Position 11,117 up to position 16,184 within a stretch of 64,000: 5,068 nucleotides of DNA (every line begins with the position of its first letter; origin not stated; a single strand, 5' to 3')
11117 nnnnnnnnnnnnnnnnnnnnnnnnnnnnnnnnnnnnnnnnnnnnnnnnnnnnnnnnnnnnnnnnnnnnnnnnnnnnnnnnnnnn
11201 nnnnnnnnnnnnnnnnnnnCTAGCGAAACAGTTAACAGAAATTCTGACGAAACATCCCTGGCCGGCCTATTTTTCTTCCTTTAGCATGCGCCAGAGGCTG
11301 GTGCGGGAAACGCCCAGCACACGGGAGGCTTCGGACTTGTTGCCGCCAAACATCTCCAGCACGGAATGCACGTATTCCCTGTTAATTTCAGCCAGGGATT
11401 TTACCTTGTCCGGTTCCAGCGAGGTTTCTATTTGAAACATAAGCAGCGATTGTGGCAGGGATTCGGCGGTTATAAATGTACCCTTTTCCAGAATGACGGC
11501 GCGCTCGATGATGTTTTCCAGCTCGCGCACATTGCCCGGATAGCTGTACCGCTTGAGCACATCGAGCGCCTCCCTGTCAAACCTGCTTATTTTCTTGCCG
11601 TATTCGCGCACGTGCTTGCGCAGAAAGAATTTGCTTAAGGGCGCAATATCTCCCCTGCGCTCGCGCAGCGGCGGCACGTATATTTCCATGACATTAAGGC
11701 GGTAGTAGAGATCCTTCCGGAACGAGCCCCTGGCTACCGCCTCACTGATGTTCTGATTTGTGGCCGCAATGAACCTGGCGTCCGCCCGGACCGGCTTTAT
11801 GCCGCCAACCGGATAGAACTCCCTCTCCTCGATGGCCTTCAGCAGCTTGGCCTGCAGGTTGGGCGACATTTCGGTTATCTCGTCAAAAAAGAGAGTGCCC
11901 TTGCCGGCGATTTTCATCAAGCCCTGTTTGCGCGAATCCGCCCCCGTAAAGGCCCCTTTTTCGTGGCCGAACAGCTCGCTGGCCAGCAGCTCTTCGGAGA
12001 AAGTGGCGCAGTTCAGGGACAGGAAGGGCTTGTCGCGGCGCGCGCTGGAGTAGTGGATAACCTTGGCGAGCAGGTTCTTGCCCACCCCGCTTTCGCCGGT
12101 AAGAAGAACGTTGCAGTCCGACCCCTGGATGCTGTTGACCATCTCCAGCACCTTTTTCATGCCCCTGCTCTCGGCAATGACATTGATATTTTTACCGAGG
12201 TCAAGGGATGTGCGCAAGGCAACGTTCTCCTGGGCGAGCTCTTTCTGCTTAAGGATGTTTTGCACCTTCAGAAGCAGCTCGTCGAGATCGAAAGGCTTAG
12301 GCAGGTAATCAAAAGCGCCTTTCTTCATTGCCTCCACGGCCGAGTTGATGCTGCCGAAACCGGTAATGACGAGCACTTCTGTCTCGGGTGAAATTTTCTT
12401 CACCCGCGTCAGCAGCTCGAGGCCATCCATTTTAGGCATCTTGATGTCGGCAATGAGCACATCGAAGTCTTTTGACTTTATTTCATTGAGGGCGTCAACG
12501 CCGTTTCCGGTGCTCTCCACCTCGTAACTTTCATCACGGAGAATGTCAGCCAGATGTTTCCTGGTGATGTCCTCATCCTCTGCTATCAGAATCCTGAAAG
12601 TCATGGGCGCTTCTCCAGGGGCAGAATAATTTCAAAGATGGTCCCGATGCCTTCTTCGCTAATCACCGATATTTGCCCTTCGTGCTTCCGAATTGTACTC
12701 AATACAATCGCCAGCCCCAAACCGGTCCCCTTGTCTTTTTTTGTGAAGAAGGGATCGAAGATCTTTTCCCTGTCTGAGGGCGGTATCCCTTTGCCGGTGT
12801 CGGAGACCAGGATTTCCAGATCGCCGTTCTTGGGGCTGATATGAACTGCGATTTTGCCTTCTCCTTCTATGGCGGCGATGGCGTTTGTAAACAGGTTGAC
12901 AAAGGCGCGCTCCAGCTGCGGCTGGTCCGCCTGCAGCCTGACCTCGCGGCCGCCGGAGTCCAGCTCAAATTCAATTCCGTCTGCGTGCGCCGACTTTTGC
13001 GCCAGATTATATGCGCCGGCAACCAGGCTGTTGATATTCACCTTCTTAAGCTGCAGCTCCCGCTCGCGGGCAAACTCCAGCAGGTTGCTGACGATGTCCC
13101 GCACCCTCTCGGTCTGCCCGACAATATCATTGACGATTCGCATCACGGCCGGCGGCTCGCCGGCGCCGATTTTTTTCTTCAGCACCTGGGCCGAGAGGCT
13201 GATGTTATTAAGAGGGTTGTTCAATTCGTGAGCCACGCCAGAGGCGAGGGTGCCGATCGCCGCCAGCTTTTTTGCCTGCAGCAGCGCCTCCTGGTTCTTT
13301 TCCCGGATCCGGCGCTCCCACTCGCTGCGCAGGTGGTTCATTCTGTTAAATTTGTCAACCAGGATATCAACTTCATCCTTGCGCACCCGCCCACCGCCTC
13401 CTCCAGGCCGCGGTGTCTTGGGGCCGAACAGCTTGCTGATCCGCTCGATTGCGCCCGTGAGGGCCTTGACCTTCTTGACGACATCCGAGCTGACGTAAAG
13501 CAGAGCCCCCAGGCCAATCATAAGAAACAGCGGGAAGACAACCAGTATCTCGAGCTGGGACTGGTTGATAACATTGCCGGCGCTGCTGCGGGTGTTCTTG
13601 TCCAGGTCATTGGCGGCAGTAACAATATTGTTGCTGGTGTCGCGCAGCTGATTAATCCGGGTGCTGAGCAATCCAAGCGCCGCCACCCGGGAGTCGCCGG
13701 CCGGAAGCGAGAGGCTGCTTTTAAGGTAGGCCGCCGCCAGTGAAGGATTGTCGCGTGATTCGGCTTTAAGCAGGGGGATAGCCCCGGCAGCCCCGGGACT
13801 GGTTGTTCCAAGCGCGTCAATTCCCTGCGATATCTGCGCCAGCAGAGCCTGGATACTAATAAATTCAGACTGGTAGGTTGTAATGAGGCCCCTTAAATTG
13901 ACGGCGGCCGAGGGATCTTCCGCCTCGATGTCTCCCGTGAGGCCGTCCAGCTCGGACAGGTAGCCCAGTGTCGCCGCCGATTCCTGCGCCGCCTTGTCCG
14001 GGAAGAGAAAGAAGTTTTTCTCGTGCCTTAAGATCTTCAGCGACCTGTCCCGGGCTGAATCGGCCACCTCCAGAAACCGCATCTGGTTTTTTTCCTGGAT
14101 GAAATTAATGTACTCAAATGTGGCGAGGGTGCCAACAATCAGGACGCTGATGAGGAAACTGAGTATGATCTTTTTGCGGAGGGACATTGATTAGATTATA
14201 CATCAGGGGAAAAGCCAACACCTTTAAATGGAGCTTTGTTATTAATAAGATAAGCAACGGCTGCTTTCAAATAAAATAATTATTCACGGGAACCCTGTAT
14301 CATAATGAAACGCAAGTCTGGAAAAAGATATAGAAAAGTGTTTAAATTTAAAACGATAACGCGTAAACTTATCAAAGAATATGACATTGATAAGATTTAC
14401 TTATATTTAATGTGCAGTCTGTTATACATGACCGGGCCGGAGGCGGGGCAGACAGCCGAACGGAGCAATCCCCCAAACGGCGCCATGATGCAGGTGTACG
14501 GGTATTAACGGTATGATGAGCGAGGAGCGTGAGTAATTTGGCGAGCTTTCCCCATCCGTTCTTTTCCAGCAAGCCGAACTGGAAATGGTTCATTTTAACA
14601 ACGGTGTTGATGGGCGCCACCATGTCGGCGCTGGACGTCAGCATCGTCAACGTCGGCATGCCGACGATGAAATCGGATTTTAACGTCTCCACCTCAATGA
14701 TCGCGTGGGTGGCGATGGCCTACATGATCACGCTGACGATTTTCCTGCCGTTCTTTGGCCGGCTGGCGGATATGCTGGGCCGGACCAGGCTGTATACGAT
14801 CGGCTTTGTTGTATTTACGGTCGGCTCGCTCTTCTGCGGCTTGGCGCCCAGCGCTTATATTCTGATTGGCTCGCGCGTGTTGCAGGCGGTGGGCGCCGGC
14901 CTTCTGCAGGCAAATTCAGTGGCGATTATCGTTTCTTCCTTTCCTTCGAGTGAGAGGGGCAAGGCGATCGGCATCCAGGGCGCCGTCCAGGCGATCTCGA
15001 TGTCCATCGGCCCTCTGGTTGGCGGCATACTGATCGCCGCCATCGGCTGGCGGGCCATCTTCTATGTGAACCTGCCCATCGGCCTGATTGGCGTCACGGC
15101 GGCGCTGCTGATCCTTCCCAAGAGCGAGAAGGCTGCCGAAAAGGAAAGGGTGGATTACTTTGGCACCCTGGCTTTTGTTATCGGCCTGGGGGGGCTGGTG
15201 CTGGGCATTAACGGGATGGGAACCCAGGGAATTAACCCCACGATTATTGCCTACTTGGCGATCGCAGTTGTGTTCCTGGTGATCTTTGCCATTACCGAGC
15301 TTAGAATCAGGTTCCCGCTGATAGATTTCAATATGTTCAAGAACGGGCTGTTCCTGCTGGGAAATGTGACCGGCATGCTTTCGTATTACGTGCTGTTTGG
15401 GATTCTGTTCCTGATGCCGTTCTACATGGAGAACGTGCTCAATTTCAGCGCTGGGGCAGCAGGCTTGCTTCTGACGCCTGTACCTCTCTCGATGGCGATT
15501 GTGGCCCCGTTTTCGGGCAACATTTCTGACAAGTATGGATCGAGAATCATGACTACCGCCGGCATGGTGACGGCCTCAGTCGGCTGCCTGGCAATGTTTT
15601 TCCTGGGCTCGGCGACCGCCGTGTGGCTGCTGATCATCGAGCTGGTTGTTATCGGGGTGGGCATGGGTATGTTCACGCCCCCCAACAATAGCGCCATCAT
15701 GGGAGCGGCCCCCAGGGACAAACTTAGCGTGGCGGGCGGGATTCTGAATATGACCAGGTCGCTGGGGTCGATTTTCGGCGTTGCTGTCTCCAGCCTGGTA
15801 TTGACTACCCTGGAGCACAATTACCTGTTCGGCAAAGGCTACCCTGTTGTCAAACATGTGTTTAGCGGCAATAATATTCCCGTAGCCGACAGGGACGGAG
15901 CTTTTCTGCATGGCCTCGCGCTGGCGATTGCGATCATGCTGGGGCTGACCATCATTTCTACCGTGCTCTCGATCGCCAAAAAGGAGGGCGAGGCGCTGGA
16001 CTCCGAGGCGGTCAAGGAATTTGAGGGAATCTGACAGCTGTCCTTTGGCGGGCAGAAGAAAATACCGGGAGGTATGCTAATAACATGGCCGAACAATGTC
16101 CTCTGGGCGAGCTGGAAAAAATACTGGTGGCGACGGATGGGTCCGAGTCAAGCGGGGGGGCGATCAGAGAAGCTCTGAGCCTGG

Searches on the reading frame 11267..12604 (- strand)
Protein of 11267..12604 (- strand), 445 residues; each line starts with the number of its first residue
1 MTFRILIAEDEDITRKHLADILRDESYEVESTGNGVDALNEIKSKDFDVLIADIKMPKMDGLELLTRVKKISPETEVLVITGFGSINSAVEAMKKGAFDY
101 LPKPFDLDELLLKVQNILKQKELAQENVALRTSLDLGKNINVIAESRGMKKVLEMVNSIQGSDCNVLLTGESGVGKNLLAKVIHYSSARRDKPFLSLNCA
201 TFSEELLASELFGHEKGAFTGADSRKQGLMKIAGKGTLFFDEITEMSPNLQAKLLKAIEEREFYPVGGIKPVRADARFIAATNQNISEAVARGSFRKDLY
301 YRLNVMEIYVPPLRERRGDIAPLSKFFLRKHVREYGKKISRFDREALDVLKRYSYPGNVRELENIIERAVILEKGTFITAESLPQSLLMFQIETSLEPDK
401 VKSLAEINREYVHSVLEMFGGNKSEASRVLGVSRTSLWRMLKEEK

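Call 40: search_protein_families(library=pfam, proteins=[window:11267-12604:-], max_evalue=0.00001)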
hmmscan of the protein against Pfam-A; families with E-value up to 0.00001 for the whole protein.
window:11267-12604:- (445 aa): 8 families
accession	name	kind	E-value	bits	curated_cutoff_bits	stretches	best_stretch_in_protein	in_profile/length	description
PF00158.32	Sigma54_activat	-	2.9e-65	219.5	20.2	1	143-308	2-167/168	Sigma-54 interaction domain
PF00072.30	Response_reg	-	1.8e-31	109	30.2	1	5-114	1-110/111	Response regulator receiver domain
PF25601.1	AAA_lid_14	-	4.2e-26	91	27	1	314-388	1-75/87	AAA+ ATPase lid domain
PF14532.12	Sigma54_activ_2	-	8.9e-21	75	25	1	144-313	2-138/138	Sigma-54 interaction domain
PF07728.20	AAA_5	-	6.5e-11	42.8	22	1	165-285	1-124/139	AAA domain (dynein-related subfamily)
PF02954.25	HTH_8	-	9.6e-09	35.3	22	1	404-443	2-41/42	Bacterial regulatory protein, Fis family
PF00004.35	AAA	-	2.2e-06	28.6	21.2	1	166-299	1-127/131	ATPase family associated with various cellular activities (AAA)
PF07724.20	AAA_2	-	6.5e-06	26.7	27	0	165-289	5-130/166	AAA domain (Cdc48 subfamily)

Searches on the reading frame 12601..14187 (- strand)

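Call 40: search_protein_families(library=pfam, proteins=[window:12601-14187:-], max_evalue=0.00001)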
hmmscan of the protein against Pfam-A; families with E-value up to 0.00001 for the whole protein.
window:12601-14187:- (528 aa): 2 families
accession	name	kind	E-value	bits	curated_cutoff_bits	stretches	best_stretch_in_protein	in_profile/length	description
PF02518.31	HATPase_c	-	2.6e-26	92.6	26.4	1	421-525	2-110/111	Histidine kinase-, DNA gyrase B-, and HSP90-like ATPase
PF00512.31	HisKA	-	5.2e-13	49.3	26.9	1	312-376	3-64/66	His Kinase A (phospho-acceptor) domain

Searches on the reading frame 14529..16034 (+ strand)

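Call 40: search_protein_families(library=pfam, proteins=[window:14529-16034:+], max_evalue=0.00001)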
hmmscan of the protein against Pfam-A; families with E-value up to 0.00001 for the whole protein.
window:14529-16034:+ (501 aa): 3 families
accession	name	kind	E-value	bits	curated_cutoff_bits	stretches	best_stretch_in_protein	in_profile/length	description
PF07690.21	MFS_1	-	9.6e-63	212.6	33.4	1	27-417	2-346/347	Major Facilitator Superfamily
PF00083.30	Sugar_tr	-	3.7e-09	36.4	22.3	1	23-199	14-194/452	Sugar (and other) transporter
PF05977.19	MFS_3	-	6.5e-07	28.6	27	0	28-200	17-193/524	Transmembrane secretion effector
